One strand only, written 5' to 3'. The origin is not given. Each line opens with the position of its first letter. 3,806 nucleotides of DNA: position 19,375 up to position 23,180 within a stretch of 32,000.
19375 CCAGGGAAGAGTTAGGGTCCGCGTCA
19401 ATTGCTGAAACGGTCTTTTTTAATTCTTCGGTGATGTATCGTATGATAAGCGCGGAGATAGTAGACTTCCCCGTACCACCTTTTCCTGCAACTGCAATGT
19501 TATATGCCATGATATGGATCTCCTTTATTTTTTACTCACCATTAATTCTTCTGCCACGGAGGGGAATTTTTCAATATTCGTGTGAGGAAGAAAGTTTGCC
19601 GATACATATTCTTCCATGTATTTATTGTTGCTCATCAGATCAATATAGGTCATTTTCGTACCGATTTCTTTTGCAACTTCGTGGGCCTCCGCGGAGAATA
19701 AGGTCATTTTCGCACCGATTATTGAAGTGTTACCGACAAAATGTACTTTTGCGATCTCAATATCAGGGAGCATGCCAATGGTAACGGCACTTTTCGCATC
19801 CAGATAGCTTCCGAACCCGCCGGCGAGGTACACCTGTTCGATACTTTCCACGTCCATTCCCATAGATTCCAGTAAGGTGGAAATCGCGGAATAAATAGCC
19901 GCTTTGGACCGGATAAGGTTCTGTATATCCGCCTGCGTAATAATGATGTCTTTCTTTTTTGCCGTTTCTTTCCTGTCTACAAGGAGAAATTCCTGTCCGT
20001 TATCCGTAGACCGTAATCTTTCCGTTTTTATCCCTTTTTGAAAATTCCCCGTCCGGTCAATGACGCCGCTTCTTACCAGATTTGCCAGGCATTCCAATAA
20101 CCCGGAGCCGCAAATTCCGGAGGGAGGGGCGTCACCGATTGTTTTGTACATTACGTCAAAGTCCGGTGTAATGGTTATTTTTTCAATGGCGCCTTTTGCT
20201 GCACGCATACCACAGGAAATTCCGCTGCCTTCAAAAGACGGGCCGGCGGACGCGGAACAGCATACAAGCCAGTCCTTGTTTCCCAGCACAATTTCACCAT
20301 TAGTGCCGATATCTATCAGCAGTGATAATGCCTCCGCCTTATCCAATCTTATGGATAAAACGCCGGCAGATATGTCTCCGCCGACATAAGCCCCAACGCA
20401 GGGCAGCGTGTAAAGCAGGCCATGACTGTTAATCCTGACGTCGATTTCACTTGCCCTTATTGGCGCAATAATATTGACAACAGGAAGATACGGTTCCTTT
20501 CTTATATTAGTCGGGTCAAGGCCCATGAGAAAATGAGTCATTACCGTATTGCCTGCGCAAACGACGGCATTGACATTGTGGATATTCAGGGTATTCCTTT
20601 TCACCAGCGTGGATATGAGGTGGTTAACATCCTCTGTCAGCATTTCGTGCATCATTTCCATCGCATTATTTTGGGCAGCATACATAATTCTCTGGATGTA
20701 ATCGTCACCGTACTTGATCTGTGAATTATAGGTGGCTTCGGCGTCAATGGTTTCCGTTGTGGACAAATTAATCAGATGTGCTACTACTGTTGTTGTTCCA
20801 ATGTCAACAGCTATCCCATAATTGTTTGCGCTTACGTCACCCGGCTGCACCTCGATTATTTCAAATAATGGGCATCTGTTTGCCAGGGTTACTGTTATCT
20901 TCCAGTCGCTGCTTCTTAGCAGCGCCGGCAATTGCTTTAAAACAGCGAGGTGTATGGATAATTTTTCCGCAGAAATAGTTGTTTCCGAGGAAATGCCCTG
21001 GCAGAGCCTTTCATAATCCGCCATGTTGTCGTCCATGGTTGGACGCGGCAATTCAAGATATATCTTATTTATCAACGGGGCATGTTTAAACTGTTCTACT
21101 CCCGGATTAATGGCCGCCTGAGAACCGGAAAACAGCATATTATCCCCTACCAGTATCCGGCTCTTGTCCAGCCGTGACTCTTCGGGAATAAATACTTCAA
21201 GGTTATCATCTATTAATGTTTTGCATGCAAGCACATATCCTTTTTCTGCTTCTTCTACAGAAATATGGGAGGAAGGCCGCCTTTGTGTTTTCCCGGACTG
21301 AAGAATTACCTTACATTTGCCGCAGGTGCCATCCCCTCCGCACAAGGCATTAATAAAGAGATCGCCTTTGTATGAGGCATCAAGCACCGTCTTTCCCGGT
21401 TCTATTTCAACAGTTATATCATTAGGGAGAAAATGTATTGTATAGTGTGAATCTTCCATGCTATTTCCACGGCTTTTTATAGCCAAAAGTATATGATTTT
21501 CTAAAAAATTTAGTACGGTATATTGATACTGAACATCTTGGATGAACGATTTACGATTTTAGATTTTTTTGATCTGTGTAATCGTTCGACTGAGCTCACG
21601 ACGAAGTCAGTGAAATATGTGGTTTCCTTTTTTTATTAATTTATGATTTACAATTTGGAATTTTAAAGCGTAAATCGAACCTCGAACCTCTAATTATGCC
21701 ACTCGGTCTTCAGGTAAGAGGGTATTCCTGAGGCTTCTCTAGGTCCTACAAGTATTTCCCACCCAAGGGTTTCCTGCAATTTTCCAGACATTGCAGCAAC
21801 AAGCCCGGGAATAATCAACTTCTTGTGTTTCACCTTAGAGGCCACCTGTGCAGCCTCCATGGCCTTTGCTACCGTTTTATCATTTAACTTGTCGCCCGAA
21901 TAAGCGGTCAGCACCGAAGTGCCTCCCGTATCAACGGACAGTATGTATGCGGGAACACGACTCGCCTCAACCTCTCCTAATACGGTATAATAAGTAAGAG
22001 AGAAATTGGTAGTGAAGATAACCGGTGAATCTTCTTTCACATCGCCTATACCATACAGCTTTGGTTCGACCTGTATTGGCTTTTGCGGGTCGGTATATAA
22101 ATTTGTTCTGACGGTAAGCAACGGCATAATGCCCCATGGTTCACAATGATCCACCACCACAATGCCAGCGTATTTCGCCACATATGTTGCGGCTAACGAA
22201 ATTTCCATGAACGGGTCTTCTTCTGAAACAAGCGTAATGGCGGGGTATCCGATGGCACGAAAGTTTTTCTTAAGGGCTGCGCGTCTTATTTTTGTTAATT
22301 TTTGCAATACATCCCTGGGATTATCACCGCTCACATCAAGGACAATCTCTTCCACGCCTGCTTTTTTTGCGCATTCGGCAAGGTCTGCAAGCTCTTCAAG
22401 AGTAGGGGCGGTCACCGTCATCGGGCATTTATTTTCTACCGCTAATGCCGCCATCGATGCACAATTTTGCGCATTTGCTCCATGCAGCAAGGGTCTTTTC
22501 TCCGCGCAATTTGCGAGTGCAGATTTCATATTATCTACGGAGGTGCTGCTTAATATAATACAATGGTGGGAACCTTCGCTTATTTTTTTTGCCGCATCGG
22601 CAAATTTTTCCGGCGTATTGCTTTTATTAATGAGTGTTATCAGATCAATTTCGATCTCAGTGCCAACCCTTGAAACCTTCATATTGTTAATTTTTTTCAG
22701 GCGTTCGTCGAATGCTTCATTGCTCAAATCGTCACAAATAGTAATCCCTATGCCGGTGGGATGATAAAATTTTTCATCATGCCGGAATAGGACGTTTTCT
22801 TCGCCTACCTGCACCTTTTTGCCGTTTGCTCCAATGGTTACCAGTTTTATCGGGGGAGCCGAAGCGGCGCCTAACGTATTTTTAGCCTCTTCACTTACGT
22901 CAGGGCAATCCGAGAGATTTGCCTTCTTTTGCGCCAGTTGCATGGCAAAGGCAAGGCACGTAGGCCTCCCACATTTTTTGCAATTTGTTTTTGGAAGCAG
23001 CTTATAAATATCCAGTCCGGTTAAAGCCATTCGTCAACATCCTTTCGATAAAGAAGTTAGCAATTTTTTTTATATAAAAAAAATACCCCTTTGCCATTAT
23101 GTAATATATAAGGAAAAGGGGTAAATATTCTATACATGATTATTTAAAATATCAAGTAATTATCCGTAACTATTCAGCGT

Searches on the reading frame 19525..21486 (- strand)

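Call 61: search_protein_families(library=pfam, proteins=[window:19525-21486:-], max_evalue=0.00001)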
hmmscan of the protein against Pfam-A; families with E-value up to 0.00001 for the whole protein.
window:19525-21486:- (653 aa): 4 families
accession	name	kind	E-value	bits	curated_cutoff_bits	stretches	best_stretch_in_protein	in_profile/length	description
PF14574.11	RACo_C_ter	-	7.9e-105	350.1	27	1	387-644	2-260/261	C-terminal domain of RACo the ASKHA domain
PF17651.6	Raco_middle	-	9.1e-55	185.2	26.8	1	223-383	1-162/163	RACo middle region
PF17650.6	RACo_linker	-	9.9e-24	83.4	26.2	1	131-218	4-84/86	RACo linker region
PF00111.32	Fer2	-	3.1e-11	43.5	21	1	21-91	5-75/77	2Fe-2S iron-sulfur cluster binding domain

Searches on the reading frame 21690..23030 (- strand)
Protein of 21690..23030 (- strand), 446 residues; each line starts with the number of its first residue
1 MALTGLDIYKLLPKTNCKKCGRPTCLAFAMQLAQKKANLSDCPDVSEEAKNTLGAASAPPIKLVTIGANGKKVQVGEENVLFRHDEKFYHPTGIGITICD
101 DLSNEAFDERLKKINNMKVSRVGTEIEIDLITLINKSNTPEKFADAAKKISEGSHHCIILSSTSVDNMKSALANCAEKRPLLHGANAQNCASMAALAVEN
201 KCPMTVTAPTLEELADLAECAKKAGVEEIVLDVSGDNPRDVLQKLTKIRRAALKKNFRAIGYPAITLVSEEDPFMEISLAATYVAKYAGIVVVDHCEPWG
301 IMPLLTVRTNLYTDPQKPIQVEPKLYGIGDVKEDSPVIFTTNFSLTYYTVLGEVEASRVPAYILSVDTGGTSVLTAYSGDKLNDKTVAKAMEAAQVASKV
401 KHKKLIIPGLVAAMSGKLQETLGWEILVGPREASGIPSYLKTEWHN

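Call 61: search_protein_families(library=pfam, proteins=[window:21690-23030:-], max_evalue=0.00001)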
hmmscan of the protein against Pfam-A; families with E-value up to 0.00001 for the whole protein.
window:21690-23030:- (446 aa): 2 families
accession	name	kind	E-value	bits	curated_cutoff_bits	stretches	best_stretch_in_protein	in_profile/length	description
PF03599.22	CdhD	-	2e-106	356.5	24.8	1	64-439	2-386/387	CO dehydrogenase/acetyl-CoA synthase delta subunit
PF04060.18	FeS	-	2.2e-13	50.1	23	1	12-43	1-32/33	Putative Fe-S cluster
